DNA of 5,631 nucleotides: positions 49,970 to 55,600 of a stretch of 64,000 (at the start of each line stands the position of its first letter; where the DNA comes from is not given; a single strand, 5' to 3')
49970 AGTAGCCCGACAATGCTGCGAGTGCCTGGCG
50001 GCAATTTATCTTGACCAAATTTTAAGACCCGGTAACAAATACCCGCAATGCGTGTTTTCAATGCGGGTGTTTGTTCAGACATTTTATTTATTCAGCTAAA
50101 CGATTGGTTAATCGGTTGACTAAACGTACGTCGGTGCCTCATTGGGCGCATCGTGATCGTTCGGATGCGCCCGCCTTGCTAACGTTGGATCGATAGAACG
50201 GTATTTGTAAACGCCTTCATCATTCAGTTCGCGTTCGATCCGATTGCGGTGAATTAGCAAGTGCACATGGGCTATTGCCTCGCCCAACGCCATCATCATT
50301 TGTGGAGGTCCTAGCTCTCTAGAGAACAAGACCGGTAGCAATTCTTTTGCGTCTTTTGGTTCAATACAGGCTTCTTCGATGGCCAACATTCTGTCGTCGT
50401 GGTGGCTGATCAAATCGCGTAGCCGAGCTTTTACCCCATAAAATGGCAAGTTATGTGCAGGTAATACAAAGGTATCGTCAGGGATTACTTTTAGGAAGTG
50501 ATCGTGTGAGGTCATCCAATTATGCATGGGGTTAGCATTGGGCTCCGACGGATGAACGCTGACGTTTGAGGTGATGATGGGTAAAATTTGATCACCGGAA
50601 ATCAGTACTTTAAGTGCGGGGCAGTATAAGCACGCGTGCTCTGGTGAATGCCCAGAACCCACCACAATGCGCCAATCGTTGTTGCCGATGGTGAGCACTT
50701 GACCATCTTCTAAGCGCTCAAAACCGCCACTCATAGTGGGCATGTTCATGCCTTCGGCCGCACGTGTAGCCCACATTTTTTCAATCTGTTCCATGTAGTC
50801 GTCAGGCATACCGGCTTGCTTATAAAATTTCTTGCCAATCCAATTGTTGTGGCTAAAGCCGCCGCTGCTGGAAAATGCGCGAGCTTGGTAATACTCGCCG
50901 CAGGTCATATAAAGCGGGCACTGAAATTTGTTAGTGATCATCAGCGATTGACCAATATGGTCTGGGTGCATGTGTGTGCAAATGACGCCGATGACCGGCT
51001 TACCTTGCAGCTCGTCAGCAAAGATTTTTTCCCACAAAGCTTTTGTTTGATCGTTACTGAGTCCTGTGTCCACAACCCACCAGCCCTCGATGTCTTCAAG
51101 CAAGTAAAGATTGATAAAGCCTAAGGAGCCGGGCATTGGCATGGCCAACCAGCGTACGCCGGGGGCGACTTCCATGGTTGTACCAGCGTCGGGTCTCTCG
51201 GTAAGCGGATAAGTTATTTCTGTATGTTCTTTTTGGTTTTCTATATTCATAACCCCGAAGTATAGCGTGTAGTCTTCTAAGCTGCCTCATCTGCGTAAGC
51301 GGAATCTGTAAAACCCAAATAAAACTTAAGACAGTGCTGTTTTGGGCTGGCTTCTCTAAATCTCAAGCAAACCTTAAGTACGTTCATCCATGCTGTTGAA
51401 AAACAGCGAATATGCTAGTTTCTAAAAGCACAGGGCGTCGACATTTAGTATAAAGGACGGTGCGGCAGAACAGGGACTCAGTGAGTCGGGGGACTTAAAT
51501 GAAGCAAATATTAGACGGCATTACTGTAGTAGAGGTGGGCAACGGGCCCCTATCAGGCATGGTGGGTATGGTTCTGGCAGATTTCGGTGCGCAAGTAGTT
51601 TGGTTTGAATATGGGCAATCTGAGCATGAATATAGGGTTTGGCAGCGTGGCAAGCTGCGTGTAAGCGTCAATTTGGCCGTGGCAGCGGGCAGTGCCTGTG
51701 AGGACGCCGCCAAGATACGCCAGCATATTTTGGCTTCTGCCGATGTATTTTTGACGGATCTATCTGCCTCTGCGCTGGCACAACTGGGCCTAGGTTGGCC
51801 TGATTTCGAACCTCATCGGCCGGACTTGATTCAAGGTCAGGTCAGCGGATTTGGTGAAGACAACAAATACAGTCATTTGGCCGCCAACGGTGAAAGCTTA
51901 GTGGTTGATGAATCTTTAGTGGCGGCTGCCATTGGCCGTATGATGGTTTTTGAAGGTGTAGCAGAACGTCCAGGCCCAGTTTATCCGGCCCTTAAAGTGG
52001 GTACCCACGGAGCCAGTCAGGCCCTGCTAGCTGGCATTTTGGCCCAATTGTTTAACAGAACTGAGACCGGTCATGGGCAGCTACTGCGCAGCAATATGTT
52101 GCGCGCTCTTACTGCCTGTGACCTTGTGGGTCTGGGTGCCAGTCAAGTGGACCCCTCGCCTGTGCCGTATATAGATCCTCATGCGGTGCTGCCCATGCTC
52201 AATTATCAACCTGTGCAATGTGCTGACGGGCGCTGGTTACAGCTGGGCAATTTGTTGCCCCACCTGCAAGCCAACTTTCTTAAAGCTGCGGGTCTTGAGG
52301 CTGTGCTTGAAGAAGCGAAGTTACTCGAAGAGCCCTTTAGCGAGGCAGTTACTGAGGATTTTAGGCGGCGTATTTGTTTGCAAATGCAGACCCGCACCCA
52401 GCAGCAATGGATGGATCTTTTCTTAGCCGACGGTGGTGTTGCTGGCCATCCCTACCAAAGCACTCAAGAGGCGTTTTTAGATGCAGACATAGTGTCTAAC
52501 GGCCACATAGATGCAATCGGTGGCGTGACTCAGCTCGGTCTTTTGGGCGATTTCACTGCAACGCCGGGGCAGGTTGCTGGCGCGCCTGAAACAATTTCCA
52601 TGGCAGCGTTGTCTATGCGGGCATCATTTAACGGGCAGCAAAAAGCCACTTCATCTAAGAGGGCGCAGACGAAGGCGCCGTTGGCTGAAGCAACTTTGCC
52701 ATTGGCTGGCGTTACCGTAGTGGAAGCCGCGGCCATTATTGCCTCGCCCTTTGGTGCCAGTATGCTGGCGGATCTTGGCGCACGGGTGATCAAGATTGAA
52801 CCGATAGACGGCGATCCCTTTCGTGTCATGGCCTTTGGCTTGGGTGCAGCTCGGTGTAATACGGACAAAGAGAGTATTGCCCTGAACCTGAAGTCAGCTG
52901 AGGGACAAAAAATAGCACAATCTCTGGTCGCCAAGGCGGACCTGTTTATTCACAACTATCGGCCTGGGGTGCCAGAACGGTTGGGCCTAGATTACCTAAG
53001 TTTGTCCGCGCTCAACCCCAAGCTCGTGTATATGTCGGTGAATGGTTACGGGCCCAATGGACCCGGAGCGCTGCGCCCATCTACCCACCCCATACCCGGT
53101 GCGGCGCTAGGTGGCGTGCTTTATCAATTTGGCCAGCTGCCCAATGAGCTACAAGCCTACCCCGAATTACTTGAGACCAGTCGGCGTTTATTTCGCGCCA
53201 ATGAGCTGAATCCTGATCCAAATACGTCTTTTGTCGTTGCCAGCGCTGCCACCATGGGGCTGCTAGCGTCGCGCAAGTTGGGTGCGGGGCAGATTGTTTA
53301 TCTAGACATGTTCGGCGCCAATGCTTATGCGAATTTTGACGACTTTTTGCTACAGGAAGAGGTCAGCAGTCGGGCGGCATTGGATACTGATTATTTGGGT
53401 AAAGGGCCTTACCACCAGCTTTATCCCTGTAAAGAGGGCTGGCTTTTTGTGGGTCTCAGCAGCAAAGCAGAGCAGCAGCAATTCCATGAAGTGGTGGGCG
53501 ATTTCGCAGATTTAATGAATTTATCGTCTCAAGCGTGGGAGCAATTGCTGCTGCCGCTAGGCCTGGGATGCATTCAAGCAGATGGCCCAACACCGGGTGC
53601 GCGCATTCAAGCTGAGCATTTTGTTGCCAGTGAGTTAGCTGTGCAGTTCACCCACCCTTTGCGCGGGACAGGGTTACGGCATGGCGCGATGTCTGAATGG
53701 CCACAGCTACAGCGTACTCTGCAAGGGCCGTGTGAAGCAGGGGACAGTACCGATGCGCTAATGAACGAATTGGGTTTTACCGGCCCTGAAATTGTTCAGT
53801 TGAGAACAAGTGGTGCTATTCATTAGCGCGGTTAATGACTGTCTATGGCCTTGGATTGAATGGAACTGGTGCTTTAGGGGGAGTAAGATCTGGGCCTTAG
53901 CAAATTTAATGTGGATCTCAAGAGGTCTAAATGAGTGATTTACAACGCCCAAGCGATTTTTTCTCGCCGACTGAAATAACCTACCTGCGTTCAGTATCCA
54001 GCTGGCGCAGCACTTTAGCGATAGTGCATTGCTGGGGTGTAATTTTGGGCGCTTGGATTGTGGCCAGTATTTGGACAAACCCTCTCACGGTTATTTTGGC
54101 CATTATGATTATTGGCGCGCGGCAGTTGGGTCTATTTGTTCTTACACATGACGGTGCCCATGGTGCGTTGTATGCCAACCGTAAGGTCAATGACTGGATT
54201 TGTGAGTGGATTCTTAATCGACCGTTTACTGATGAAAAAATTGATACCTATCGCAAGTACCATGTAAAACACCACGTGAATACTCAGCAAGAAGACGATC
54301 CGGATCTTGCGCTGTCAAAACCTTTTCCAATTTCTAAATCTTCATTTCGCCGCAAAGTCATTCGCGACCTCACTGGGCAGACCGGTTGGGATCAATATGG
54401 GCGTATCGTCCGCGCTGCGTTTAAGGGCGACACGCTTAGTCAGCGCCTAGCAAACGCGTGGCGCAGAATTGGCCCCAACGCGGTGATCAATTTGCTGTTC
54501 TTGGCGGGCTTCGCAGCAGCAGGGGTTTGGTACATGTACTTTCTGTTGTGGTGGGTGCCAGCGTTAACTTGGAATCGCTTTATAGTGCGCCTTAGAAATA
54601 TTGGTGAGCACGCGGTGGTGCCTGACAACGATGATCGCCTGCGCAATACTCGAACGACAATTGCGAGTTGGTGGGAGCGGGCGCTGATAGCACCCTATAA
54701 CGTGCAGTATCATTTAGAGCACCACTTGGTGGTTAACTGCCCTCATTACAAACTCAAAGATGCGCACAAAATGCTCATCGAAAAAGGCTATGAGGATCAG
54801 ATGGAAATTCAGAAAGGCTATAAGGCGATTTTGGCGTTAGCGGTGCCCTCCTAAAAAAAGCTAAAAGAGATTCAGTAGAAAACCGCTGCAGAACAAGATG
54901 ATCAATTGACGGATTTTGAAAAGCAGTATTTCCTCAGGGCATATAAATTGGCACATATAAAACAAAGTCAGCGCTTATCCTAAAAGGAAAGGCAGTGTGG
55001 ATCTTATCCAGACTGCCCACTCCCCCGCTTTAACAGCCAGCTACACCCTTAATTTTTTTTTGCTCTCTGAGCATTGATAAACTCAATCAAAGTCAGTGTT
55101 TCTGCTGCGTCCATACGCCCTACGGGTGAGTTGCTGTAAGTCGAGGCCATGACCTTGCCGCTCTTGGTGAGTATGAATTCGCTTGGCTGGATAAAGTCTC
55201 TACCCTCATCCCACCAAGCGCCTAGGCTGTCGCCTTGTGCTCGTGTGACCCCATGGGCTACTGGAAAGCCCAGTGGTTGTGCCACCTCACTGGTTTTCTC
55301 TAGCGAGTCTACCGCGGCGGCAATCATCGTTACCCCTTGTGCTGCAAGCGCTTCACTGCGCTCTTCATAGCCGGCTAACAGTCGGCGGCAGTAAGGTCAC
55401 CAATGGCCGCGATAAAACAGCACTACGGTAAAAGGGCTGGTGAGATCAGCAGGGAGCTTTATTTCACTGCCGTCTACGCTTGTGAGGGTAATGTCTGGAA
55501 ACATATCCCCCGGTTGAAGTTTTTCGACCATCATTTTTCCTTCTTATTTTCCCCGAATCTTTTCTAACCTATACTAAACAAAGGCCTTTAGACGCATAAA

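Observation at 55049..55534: Second hidden selenoprotein candidate: AhpC/TSA-type redoxin with a U-x-x-C motif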

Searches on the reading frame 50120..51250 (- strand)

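Call 38: search_protein_families(library=ncbifam, proteins=[window:50120-51250:-], max_evalue=0.00001)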
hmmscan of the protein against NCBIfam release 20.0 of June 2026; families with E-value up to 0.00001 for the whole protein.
window:50120-51250:- (376 aa): 7 families
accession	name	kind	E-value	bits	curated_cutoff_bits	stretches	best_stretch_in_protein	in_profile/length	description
NF053820.1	MBLfold_Strvi7410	exception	7.5e-26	91.3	525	1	28-342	5-333/343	Strvi_7410 family MBL fold metallo-hydrolase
NF033088.2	bla_subclass_B1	equivalog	3.4e-09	36.7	200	0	50-104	35-87/217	subclass B1 metallo-beta-lactamase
TIGR04558.1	SoxH_rel_PQQ_1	hypoth_equivalog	1.1e-08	34.5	300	1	46-99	34-85/285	quinoprotein relay system zinc metallohydrolase 1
TIGR03413.1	GSH_gloB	equivalog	4.2e-08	32.8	200.8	0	172-225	78-131/248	hydroxyacylglutathione hydrolase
NF012229.1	bla_class_B_core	domain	6.1e-08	32.9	100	1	50-115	19-80/139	metallo-beta-lactamase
TIGR04559.1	SoxH_rel_PQQ_2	hypoth_equivalog_domain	1.1e-06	28.3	280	1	59-99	43-81/283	quinoprotein relay system zinc metallohydrolase 2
NF012100.0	blaVIM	exception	3.9e-06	26.4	500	0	165-269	145-243/266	VIM family subclass B1 metallo-beta-lactamase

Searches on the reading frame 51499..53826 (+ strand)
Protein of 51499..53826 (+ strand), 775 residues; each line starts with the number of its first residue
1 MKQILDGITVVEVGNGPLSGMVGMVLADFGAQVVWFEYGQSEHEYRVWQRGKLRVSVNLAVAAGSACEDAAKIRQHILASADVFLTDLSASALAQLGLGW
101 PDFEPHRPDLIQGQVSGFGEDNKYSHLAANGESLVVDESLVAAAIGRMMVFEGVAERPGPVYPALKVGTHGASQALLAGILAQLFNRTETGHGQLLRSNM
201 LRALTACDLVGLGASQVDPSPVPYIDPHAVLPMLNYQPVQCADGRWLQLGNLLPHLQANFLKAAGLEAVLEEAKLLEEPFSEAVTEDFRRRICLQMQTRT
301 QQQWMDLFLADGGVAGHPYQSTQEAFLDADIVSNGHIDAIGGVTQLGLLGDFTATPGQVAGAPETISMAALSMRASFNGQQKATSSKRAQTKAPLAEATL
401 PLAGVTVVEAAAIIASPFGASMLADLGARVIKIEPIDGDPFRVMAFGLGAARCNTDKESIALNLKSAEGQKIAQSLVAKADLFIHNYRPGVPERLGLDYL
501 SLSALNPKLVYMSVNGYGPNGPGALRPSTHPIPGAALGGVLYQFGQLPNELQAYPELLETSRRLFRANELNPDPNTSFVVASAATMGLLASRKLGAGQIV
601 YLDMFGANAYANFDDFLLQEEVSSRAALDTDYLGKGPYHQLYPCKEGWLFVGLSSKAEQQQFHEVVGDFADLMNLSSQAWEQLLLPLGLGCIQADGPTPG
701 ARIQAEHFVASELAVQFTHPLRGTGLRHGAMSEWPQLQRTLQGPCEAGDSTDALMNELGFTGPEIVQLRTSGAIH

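Call 38: search_protein_families(library=ncbifam, proteins=[window:51499-53826:+], max_evalue=0.00001)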
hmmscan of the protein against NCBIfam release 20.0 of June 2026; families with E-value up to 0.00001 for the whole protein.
window:51499-53826:+ (775 aa): 7 families
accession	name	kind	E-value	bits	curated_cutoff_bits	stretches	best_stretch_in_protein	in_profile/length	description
NF003809.0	PRK05398.1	subfamily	1.6e-38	132.4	442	2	399-520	2-130/416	formyl-CoA transferase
NF052585.1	SucGlutTfsCaiB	equivalog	9.7e-37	126.5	750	1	398-526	4-145/394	succinate--glutarate CoA-transferase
TIGR03253.1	oxalate_frc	equivalog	1.1e-35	123.2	504.2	2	401-520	3-129/416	formyl-CoA transferase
NF041294.1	Scnl_mescCoAtase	equivalog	4.2e-30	105.1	700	2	402-546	4-161/381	succinyl-CoA:mesaconate CoA-transferase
NF008511.0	PRK11430.1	equivalog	3.1e-29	102.3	522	1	397-542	5-155/381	CoA:oxalate CoA-transferase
NF002914.1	PRK03525.1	equivalog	4e-27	95.2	413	2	401-667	9-261/400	L-carnitine CoA-transferase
TIGR04253.1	mesacon_CoA_iso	equivalog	2e-10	40.3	725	1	402-512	3-120/403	2-methylfumaryl-CoA isomerase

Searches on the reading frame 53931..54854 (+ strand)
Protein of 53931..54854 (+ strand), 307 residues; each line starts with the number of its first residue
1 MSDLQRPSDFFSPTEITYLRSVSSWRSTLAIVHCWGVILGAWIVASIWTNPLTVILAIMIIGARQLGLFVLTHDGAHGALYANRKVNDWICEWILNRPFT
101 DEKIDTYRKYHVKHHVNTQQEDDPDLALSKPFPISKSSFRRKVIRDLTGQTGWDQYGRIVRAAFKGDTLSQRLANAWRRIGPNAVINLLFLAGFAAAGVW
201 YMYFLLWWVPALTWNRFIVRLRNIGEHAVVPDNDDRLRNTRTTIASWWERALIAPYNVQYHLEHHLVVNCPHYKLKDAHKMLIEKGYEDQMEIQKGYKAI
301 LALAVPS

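Call 38: search_protein_families(library=ncbifam, proteins=[window:53931-54854:+], max_evalue=0.00001)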
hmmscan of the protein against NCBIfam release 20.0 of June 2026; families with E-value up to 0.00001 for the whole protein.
window:53931-54854:+ (307 aa): 4 families
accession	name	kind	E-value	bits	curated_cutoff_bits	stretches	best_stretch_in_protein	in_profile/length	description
NF041365.1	GntB_guanitoxin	equivalog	9.7e-30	104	380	1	15-291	12-287/308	guanitoxin biosynthesis L-arginine gamma (S) hydroxylase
NF045690.1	BCarotKetCrtW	equivalog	4.1e-08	32.8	350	1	29-127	31-130/257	beta-carotene ketolase CrtW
NF052549.1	FAdesatDesBBac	equivalog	7.2e-07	28.8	500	0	37-127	40-130/340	Delta(10) desaturase DesB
NF052548.1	FAdesatDesABac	equivalog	8e-06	25.2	500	0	31-118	29-116/328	Delta(5) desaturase DesA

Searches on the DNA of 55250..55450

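Call 49: search_rna_families(source=window, start=55250, end=55450, threshold=evalue, max_evalue=10)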
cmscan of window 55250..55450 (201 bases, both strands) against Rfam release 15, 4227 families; matches with E-value up to 10: 1.
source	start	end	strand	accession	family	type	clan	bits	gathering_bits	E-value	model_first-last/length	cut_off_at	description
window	55330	55381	+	RF02132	HOXB13-AS1_1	Gene; lncRNA;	-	14.4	60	0.44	89-136/136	no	HOXB13 antisense RNA 1 conserved region 1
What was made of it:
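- The hairpins match no curated SECIS model (call 49).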
